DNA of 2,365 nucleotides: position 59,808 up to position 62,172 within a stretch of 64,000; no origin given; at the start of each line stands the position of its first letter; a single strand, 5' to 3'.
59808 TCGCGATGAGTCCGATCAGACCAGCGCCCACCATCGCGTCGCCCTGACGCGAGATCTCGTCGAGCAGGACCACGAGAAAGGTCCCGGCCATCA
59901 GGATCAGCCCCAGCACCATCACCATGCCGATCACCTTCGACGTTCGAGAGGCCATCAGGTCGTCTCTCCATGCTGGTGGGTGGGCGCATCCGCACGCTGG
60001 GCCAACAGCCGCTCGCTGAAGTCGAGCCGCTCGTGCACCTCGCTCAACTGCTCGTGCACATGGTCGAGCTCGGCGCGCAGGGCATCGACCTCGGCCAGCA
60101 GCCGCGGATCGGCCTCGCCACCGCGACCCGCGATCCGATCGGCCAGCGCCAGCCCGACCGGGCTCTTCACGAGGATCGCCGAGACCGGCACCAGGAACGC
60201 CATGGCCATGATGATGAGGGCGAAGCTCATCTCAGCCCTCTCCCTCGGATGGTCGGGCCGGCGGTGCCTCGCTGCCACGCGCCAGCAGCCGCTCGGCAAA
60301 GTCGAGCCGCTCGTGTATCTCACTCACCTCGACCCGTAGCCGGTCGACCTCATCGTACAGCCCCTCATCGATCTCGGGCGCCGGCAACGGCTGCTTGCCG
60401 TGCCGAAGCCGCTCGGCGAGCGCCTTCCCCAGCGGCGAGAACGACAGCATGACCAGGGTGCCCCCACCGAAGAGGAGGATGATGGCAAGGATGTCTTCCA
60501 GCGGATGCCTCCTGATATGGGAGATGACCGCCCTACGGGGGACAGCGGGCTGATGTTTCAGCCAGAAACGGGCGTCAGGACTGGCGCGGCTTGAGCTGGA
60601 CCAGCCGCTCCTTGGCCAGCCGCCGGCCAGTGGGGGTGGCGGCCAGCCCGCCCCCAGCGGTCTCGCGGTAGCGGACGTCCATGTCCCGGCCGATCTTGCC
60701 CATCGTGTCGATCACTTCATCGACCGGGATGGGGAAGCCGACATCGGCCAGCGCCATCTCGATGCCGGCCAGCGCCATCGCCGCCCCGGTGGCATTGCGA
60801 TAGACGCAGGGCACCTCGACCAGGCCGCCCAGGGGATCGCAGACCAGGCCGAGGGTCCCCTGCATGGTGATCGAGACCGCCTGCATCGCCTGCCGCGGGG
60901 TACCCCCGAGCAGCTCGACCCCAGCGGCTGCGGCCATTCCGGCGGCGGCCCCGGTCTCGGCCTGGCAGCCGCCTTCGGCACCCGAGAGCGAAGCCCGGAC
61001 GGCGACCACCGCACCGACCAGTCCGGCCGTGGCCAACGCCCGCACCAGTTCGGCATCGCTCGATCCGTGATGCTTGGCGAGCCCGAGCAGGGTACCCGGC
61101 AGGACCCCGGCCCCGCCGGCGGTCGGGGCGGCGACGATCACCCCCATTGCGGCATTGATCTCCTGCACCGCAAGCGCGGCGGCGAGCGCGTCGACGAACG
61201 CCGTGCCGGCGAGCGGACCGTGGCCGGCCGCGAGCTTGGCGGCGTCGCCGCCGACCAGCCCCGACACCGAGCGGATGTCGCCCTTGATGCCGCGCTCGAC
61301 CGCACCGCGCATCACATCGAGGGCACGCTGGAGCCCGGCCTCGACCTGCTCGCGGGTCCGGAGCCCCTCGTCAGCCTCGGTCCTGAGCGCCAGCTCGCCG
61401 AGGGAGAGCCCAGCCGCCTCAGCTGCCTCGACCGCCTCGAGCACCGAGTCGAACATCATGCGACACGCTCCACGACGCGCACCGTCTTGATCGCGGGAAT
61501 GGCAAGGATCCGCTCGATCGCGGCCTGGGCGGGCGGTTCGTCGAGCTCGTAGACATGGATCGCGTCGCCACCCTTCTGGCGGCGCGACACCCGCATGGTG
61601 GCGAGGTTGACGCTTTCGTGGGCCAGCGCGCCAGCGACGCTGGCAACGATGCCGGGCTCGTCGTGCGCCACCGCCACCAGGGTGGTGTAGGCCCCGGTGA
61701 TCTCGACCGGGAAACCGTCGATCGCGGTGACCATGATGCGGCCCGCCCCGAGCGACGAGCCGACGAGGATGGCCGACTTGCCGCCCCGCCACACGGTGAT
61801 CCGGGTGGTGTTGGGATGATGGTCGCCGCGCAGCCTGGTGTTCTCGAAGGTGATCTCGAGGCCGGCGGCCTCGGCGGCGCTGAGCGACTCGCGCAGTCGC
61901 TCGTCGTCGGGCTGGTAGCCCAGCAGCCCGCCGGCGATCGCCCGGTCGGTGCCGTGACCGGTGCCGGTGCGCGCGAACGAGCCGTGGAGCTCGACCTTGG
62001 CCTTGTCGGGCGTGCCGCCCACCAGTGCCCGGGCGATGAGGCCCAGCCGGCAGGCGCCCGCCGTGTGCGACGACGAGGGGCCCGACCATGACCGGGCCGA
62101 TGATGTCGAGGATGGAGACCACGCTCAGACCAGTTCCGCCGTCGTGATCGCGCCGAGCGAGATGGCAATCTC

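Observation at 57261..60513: Six translationally coupled PspB-like small membrane paralogs feeding into a YbjN-like gene and PspA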

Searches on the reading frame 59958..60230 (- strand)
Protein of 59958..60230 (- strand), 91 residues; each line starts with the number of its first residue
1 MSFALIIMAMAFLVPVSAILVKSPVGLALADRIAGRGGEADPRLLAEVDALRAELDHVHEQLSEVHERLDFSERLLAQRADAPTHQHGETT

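Call 6: search_protein_families(library=pfam, max_evalue=1, proteins=[window:59958-60230:-])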
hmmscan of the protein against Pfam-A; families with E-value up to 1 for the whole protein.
seq(91 aa): 2 families
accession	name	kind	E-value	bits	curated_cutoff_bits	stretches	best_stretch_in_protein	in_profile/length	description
PF06055.17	ExoD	-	0.051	13.4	23.8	1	2-88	32-119/180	Exopolysaccharide synthesis, ExoD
PF12555.13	SteA-like_C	-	0.31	11.6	26.4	1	4-31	15-42/52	SteA-like C-terminal domain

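Call 7: search_protein_families(library=ncbifam, max_evalue=1, proteins=[window:59958-60230:-])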
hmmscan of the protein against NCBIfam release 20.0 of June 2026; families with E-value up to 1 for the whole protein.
seq(91 aa): 1 family
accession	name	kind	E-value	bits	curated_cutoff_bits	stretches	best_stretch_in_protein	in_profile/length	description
TIGR01149.1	mtrG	equivalog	0.13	12.3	50.65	1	52-80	11-39/70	tetrahydromethanopterin S-methyltransferase subunit MtrG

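Call 70: search_protein_families(library=phrogs, max_evalue=0.1, proteins=[window:59958-60230:-])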
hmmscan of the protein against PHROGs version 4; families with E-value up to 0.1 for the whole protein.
seq(91 aa): 0 families

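Call 71: search_protein_families(library=padloc, max_evalue=0.1, proteins=[window:59958-60230:-])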
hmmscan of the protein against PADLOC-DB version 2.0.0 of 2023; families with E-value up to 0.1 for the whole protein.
seq(91 aa): 0 families

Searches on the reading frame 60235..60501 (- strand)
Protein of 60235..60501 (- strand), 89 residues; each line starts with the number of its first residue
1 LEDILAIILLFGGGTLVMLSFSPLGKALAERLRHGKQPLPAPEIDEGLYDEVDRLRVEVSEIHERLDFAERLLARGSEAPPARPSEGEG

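Call 6: search_protein_families(library=pfam, max_evalue=1, proteins=[window:60235-60501:-])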
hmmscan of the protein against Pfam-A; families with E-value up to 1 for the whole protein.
seq(89 aa): 0 families

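Call 7: search_protein_families(library=ncbifam, max_evalue=1, proteins=[window:60235-60501:-])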
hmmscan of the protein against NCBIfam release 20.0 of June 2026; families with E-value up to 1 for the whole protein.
seq(89 aa): 0 families

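Call 9: find_homologous_proteins(query=A1, max_evalue=0.001)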
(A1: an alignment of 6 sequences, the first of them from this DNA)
Query A1 (6 sequences) (89 aa, profile of the alignment): 3437 proteins with E <= 0.001 among 8000 candidates; the best 120 are listed.
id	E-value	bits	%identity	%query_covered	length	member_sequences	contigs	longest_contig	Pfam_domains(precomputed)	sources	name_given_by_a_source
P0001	1.7e-41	158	45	71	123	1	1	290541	-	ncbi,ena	-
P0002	2.0e-35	139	36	87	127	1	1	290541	-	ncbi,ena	-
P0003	2.1e-34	136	48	70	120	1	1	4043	-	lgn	-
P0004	2.1e-34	136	59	88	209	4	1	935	-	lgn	-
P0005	5.3e-34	134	27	99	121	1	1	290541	-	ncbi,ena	-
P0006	6.9e-34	134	38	74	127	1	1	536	-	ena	-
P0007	3.8e-32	128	44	67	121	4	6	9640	-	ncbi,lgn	-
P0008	3.7e-29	119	44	72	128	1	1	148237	-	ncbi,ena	-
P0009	1.1e-28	117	39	85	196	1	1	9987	-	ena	-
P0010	1.6e-28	117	45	71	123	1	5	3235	-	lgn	-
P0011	1.7e-28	117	29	83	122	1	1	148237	-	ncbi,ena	-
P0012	3.1e-28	116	39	93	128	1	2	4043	-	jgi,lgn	-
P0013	7.8e-28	114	32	84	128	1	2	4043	-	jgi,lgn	-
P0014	1.1e-27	114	42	81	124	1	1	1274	-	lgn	-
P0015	1.2e-27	114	42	69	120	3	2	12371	-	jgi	jgi:hypothetical protein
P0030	1.4e-25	107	38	94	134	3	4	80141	-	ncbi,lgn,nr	ncbi:MAG TPA: hypothetical protein VFN22_10865 [Gemmatimonadales bacterium]|nr:hypothetical protein 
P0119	3.6e-20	90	42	64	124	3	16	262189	-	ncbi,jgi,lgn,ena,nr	ncbi:MAG: hypothetical protein KC544_08155 [Gemmatimonadetes bacterium]|nr:hypothetical protein [Gem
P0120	3.9e-20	90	76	100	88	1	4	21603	-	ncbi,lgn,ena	-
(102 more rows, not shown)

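Call 11: find_encoding_contigs(protein=P0008, flank=8000, max_places=3)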
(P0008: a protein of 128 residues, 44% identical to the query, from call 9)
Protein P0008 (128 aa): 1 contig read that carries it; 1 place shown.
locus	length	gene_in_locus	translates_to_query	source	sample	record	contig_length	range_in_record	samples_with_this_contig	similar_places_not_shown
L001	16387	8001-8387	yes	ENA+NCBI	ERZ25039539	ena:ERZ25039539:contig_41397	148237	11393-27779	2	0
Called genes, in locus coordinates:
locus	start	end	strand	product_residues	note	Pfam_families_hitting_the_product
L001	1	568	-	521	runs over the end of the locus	PF01841:Transglut_core, PF13471:Transglut_core3 (weak)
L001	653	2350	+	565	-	PF17760:UvrA_inter, PF17755:UvrA_DNA-bind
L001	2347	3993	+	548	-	PF00005:ABC_tran (faint)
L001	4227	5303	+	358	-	-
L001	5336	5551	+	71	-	-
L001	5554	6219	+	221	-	PF03315:SDH_beta, PF01842:ACT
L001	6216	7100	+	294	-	PF03313:SDH_alpha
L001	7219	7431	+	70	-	-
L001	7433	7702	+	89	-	-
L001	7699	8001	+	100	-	-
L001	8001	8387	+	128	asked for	-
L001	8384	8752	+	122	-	-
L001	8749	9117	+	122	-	-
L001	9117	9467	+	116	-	-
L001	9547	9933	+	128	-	PF10722:YbjN (weak), PF22550:CesT_Tir_1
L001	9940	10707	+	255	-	PF04012:PspA_IM30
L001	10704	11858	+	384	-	PF17396:DUF1611_N, PF07755:DUF1611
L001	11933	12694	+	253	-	-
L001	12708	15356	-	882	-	PF00069:Pkinase, PF07714:PK_Tyr_Ser-Thr, PF03109:ABC1 (weak), PF00515:TPR_1 (faint), PF13181:TPR_8 (faint), PF13424:TPR_12 (weak), PF13424:TPR_12, PF13374:TPR_10 (weak), +1 more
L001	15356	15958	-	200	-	PF07638:Sigma70_ECF, PF04545:Sigma70_r4 (weak), PF08281:Sigma70_r4_2 (weak)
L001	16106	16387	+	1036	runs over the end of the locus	-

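Call 12: find_encoding_contigs(protein=P0119, flank=8000, max_places=3)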
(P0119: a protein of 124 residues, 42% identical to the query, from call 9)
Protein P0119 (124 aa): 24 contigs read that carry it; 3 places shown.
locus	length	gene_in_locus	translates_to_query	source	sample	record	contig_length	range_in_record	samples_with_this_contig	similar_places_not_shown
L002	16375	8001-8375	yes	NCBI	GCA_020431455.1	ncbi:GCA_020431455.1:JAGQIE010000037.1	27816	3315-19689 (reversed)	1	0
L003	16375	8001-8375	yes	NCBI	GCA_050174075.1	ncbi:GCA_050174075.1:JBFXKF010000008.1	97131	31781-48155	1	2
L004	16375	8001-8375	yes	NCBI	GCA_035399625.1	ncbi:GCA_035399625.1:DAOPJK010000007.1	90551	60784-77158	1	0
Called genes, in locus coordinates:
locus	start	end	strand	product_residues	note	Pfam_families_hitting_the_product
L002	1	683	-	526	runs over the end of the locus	PF01841:Transglut_core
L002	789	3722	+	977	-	-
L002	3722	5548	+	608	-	PF00069:Pkinase, PF07714:PK_Tyr_Ser-Thr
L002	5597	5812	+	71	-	-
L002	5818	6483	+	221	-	PF03315:SDH_beta, PF01842:ACT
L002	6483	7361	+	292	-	PF03313:SDH_alpha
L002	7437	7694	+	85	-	-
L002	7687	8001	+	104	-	-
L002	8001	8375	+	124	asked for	-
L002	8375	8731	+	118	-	-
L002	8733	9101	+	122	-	-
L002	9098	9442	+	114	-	-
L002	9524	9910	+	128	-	PF22550:CesT_Tir_1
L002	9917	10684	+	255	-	PF04012:PspA_IM30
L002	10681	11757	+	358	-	PF17396:DUF1611_N, PF07755:DUF1611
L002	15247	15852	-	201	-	PF07638:Sigma70_ECF, PF04545:Sigma70_r4 (weak), PF08281:Sigma70_r4_2 (faint)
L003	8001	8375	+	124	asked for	-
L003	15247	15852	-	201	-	PF07638:Sigma70_ECF, PF04545:Sigma70_r4 (weak), PF08281:Sigma70_r4_2 (faint)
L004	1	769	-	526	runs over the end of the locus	PF01841:Transglut_core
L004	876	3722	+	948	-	PF02463:SMC_N (faint), PF13191:AAA_16 (faint), PF13304:AAA_21 (faint), PF13481:AAA_25 (faint), PF13555:AAA_29 (faint), PF17760:UvrA_inter, PF17755:UvrA_DNA-bind, PF00005:ABC_tran (weak), +1 more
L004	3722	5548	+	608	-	PF00069:Pkinase, PF07714:PK_Tyr_Ser-Thr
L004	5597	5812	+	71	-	-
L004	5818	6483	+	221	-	PF03315:SDH_beta, PF01842:ACT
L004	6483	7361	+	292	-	PF03313:SDH_alpha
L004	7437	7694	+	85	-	-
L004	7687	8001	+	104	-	-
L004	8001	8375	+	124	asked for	-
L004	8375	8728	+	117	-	-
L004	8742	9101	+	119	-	-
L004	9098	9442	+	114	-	-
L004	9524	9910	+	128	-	PF22550:CesT_Tir_1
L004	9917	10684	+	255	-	PF04012:PspA_IM30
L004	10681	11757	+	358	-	PF17396:DUF1611_N, PF07755:DUF1611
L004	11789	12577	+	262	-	-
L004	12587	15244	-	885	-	PF13374:TPR_10 (faint), PF00069:Pkinase, PF07714:PK_Tyr_Ser-Thr, PF03109:ABC1 (weak), PF13424:TPR_12, PF24885:TPR_NPHP3, PF13424:TPR_12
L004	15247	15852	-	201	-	PF07638:Sigma70_ECF, PF04545:Sigma70_r4 (weak), PF08281:Sigma70_r4_2 (faint)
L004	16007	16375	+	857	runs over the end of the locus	-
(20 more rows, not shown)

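Call 13: find_encoding_contigs(protein=P0030, flank=8000, max_places=3)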
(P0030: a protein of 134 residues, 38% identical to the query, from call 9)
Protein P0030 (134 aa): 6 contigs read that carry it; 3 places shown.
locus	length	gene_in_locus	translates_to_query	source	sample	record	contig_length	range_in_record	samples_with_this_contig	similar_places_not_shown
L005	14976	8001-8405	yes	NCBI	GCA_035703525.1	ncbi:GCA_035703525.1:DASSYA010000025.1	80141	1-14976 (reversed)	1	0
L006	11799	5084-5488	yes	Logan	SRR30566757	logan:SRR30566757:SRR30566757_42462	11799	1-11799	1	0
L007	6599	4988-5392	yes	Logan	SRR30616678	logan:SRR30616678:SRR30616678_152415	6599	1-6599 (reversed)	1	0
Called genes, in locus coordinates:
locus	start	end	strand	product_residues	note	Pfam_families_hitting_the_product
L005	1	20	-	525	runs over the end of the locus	PF01841:Transglut_core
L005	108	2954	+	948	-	PF02463:SMC_N (faint), PF13191:AAA_16 (faint), PF13304:AAA_21 (faint), PF13481:AAA_25 (faint), PF13555:AAA_29 (faint), PF17760:UvrA_inter, PF17755:UvrA_DNA-bind, PF00005:ABC_tran (weak), +1 more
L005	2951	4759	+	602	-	PF00069:Pkinase, PF07714:PK_Tyr_Ser-Thr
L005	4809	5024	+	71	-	-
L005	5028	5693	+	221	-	PF03315:SDH_beta, PF01842:ACT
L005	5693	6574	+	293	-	PF03313:SDH_alpha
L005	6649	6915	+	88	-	-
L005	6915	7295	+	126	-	-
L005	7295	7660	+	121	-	-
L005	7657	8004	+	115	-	-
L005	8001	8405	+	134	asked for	-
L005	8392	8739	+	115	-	-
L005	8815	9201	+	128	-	PF22550:CesT_Tir_1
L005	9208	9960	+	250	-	PF04012:PspA_IM30, PF27865:CHP04376 (faint)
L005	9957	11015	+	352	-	PF17396:DUF1611_N, PF07755:DUF1611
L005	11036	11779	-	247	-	-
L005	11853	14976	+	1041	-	PF13620:CarboxypepD_reg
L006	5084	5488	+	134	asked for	-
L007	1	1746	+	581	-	?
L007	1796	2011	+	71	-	-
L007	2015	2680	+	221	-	PF03315:SDH_beta, PF01842:ACT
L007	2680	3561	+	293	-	PF03313:SDH_alpha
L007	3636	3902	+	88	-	-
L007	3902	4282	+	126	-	-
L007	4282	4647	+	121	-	-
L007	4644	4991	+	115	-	-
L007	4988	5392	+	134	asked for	-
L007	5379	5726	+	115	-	-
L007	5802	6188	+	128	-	PF22550:CesT_Tir_1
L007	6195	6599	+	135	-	?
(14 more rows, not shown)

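Call 14: search_protein_representatives(alignment_id=A1)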
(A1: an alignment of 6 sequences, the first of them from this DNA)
Query: 6 sequences, 115 profile positions. Proteins with E-value up to 0.001 (for the whole library): 2438; up to 1e-10: 488; up to 1e-30: 0. The best 150 are listed.
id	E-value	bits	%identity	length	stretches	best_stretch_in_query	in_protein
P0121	5.9e-26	106.7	-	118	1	8-108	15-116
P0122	8.0e-25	103.0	-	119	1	7-107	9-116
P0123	8.5e-25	102.9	-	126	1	7-107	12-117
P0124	2.2e-24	101.6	-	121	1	7-108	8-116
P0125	3.2e-24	101.1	-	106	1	14-113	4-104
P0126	5.1e-24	100.4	-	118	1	1-113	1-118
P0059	8.2e-24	99.8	-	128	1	8-111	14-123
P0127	5.9e-23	97.0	-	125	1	7-110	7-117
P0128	8.6e-23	96.5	-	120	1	8-107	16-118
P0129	9.1e-22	93.2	-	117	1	10-110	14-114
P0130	1.1e-21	92.9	-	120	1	11-107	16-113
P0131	1.6e-21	92.4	-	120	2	33-103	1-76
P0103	1.9e-21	92.2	-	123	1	12-106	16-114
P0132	3.4e-21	91.3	-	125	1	8-107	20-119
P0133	1.0e-20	89.8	-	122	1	6-113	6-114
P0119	1.2e-20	89.6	-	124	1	1-106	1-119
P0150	4.0e-18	81.4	-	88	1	29-104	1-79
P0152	5.0e-18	81.1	-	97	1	41-108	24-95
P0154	5.9e-18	80.9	-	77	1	41-107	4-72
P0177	4.7e-17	78.0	-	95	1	43-109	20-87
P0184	8.0e-17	77.2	-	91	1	33-106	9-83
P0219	1.3e-15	73.4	-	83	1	34-108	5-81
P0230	2.5e-15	72.4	-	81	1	32-108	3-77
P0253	4.9e-15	71.5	-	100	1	28-107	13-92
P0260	7.3e-15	70.9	-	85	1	42-112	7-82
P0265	1.1e-14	70.4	-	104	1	16-107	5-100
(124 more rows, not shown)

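Call 38: list_cluster_members(proteins=[P0150, P0152, P0154, P0177, P0184, P0219, P0230, P0253, P0260, P0265])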
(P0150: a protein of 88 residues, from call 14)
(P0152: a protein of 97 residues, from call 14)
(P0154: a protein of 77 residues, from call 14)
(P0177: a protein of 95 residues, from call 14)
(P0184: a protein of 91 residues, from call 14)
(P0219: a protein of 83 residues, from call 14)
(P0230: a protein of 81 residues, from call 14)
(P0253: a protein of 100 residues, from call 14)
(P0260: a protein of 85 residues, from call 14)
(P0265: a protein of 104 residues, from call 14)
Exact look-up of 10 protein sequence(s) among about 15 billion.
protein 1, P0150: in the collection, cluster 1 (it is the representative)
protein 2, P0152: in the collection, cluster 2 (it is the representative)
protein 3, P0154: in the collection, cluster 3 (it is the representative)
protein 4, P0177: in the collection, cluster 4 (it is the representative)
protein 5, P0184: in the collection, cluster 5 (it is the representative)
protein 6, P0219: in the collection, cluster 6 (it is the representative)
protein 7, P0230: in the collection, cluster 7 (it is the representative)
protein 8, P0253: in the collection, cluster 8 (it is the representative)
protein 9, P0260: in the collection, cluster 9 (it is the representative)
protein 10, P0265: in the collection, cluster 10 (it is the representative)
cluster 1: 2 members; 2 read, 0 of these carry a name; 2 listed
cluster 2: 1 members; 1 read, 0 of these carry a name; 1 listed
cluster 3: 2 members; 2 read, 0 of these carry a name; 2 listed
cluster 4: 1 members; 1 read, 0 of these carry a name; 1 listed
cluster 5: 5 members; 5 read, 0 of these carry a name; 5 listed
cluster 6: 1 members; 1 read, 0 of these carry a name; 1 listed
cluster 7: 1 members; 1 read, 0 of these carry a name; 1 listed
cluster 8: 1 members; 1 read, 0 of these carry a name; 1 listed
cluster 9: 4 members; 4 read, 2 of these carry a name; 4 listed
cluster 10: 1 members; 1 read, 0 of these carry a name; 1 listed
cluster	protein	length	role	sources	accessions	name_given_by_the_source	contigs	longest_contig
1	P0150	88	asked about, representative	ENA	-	-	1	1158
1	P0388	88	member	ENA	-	-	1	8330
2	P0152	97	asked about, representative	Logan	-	-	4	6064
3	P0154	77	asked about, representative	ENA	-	-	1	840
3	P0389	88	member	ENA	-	-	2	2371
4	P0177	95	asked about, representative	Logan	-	-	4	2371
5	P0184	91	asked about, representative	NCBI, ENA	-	-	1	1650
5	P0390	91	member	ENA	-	-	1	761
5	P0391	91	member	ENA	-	-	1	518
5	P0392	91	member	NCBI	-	-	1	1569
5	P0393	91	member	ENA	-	-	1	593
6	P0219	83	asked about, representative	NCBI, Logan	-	-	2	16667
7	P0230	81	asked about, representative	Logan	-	-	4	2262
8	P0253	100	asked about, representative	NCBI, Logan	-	-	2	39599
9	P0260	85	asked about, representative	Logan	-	-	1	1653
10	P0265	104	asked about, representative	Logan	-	-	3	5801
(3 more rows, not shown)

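Call 70: search_protein_families(library=phrogs, max_evalue=0.1, proteins=[window:60235-60501:-])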
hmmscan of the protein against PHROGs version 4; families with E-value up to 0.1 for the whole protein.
seq(89 aa): 0 families

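Call 71: search_protein_families(library=padloc, max_evalue=0.1, proteins=[window:60235-60501:-])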
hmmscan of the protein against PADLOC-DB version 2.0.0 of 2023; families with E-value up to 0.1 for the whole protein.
seq(89 aa): 0 families

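Call 77: find_encoding_contigs(protein=P0001, flank=3000, max_places=2)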
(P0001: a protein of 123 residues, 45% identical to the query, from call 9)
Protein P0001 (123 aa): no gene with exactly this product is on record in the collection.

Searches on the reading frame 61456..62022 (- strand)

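Call 63: search_protein_families(library=pfam, max_evalue=0.001, proteins=[window:61456-62022:-])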
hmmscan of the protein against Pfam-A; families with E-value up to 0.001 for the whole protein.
window:61456-62022:- (188 aa): 2 families
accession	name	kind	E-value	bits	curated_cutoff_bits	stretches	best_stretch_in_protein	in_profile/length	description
PF01842.31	ACT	-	1e-08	35.2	27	1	114-176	2-65/66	ACT domain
PF03315.21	SDH_beta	-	1.3e-08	35.7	26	1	7-42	42-77/155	Serine dehydratase beta chain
